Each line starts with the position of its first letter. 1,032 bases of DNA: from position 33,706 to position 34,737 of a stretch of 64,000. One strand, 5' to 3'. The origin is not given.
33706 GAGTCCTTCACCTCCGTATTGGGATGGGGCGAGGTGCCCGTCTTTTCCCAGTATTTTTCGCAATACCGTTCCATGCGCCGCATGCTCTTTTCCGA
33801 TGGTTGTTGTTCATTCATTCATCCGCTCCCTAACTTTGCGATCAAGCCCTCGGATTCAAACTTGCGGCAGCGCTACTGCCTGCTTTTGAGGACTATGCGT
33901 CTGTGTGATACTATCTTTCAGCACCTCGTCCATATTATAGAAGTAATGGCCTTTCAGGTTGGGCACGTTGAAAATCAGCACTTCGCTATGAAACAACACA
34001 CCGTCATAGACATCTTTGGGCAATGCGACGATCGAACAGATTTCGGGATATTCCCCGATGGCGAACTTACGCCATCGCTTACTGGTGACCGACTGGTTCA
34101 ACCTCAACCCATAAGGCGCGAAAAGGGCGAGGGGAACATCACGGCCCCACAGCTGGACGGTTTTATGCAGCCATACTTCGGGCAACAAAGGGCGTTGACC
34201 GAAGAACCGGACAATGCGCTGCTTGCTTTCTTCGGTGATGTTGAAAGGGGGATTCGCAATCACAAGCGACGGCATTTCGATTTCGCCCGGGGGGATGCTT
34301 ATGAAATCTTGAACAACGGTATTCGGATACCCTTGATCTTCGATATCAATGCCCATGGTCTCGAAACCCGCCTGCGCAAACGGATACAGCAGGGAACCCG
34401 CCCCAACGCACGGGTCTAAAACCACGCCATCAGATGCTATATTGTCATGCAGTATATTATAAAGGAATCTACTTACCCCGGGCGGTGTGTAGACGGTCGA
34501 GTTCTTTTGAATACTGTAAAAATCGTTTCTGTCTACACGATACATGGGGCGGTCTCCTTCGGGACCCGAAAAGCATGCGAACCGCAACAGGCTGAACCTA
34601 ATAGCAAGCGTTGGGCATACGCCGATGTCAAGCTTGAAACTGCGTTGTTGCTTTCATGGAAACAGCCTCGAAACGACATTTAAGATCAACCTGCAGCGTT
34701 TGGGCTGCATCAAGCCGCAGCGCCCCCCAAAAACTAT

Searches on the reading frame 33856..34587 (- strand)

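Call 3: search_protein_families(library=pfam, proteins=[window:33856-34587:-])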
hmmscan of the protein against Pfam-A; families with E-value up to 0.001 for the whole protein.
window:33856-34587:- (243 aa): 1 family
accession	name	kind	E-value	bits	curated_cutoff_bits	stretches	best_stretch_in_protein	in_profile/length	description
PF02384.22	N6_Mtase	-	3.6e-08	33.5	20.4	1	30-69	26-63/311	N-6 DNA Methylase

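Call 4: search_protein_families(library=ncbifam, proteins=[window:33856-34587:-])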
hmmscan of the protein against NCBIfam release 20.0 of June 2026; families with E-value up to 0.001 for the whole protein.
window:33856-34587:- (243 aa): 0 families
